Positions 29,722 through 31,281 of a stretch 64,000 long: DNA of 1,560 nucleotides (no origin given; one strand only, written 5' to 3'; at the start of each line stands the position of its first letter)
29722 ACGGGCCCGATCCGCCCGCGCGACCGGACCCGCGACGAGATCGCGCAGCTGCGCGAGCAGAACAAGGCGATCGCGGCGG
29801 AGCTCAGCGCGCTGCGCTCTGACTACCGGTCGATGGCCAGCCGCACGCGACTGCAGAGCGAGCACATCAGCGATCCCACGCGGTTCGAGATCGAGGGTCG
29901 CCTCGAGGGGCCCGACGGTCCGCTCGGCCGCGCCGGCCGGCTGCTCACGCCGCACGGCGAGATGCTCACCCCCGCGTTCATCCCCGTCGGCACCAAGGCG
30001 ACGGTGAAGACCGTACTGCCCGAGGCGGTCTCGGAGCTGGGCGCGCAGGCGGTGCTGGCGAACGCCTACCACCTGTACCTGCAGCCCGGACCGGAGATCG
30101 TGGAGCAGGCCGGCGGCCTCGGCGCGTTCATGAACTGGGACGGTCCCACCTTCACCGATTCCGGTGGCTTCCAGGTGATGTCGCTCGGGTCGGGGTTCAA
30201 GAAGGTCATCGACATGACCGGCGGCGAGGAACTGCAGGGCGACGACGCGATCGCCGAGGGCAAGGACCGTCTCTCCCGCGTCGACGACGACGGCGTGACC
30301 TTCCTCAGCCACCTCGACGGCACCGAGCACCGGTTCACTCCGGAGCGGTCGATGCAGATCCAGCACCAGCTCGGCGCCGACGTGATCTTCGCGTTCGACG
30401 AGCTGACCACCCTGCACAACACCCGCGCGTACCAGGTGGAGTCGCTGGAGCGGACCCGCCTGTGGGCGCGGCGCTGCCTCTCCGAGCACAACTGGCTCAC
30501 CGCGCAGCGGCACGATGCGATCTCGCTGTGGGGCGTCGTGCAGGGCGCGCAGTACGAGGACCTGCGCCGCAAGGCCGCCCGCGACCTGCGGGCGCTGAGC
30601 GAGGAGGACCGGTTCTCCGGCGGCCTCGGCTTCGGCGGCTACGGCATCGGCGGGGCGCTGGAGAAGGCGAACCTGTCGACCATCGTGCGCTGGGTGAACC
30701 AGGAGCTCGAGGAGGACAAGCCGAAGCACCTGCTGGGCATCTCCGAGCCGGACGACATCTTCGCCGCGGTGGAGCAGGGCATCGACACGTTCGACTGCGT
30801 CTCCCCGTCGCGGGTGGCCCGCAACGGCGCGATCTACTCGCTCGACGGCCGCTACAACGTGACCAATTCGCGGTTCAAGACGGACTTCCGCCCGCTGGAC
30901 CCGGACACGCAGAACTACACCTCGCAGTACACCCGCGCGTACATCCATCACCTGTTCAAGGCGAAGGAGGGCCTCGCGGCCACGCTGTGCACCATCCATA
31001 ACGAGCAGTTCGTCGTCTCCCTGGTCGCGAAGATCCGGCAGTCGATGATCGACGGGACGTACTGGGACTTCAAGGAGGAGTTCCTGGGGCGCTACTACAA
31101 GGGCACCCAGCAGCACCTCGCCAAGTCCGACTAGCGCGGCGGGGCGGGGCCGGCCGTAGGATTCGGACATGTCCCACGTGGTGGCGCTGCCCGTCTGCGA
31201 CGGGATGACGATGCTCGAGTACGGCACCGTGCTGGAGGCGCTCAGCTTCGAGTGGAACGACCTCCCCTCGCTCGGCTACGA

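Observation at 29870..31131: The TGT-like domain keeps the catalytic aspartates but has lost all three zinc-ligand cysteines and differs at specificity positions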

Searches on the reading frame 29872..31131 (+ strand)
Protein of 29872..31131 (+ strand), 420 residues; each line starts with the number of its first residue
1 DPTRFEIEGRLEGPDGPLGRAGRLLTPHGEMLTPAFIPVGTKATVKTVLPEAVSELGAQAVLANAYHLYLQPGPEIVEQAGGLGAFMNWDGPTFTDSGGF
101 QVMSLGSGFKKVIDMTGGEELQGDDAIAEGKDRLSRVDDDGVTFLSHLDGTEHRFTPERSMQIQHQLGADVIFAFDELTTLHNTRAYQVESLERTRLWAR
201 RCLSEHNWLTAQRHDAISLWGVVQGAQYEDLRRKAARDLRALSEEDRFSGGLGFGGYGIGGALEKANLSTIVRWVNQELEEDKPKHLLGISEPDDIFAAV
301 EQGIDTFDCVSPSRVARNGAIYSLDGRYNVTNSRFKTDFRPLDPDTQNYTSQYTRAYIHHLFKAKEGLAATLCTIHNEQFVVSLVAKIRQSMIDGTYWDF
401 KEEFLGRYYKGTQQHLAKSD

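Call 6: search_protein_families(library=ncbifam, proteins=[window:29872-31131:+], max_evalue=0.01)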
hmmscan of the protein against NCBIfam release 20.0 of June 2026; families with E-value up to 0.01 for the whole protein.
window:29872-31131:+ (420 aa): 4 families
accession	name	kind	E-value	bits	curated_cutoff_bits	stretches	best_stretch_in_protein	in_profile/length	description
TIGR00430.1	Q_tRNA_tgt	equivalog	3.7e-114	381.5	306.75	1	20-409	11-364/368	tRNA guanosine(34) transglycosylase Tgt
TIGR00449.1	tgt_general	superfamily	5.4e-110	367.7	47.6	1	19-409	10-363/367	tRNA-guanine transglycosylase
TIGR00432.2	arcsn_tRNA_tgt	equivalog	3.2e-31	108.2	350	2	156-402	102-328/441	tRNA guanosine(15) transglycosylase TgtA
NF041059.1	DpdA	equivalog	0.0024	16.7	200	1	171-315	130-262/406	tRNA-guanine transglycosylase DpdA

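Call 7: search_solved_structures(query=window:29872-31131:+, show_alignments=3)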
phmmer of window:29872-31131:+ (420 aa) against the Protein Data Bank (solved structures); distinct sequences matched with E-value up to 0.001: 55.
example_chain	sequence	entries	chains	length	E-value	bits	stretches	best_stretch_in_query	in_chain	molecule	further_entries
4e2v_A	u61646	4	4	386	6.5e-89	302.1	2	134-410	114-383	Queuine tRNA-ribosyltransferase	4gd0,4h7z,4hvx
4hqv_A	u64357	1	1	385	7.9e-89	301.8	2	134-410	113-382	Queuine tRNA-ribosyltransferase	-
4gcx_A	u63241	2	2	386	8e-89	301.8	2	134-410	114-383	Queuine tRNA-ribosyltransferase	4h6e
2nqz_A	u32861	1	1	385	9.2e-89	301.6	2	134-410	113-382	Queuine tRNA-ribosyltransferase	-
2nso_A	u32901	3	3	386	9.4e-89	301.5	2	134-410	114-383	Queuine tRNA-ribosyltransferase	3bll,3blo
1ozm_A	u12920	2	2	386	1.2e-88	301.2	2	134-410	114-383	Queuine tRNA-ribosyltransferase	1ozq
4hsh_A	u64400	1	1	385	1.5e-88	300.9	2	134-410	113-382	Queuine tRNA-ribosyltransferase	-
3bl3_A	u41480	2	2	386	1.5e-88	300.9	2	134-410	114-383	Queuine tRNA-ribosyltransferase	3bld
6ygl_A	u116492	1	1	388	2.4e-88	300.2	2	134-410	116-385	Queuine tRNA-ribosyltransferase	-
1y5v_A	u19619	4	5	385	3.1e-88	299.8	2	134-410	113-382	Queuine tRNA-ribosyltransferase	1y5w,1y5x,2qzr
2oko_A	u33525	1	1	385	3.2e-88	299.8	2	134-410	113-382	Queuine tRNA-ribosyltransferase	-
1enu_A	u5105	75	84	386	3.2e-88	299.8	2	134-410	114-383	TRNA-GUANINE TRANSGLYCOSYLASE | QUEUINE TRNA-RIBOSYLTRANSFERASE | TRNA-GUANINE-TRANSGLYCOSYLASE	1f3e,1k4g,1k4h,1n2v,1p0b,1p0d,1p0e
2pot_A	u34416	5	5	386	3.2e-88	299.8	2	134-410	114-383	Queuine tRNA-ribosyltransferase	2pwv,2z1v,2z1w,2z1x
4kwo_A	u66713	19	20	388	3.2e-88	299.8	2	134-410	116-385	Queuine tRNA-ribosyltransferase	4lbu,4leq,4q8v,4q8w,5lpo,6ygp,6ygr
5i00_A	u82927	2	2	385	3.6e-88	299.6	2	134-409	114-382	Queuine tRNA-ribosyltransferase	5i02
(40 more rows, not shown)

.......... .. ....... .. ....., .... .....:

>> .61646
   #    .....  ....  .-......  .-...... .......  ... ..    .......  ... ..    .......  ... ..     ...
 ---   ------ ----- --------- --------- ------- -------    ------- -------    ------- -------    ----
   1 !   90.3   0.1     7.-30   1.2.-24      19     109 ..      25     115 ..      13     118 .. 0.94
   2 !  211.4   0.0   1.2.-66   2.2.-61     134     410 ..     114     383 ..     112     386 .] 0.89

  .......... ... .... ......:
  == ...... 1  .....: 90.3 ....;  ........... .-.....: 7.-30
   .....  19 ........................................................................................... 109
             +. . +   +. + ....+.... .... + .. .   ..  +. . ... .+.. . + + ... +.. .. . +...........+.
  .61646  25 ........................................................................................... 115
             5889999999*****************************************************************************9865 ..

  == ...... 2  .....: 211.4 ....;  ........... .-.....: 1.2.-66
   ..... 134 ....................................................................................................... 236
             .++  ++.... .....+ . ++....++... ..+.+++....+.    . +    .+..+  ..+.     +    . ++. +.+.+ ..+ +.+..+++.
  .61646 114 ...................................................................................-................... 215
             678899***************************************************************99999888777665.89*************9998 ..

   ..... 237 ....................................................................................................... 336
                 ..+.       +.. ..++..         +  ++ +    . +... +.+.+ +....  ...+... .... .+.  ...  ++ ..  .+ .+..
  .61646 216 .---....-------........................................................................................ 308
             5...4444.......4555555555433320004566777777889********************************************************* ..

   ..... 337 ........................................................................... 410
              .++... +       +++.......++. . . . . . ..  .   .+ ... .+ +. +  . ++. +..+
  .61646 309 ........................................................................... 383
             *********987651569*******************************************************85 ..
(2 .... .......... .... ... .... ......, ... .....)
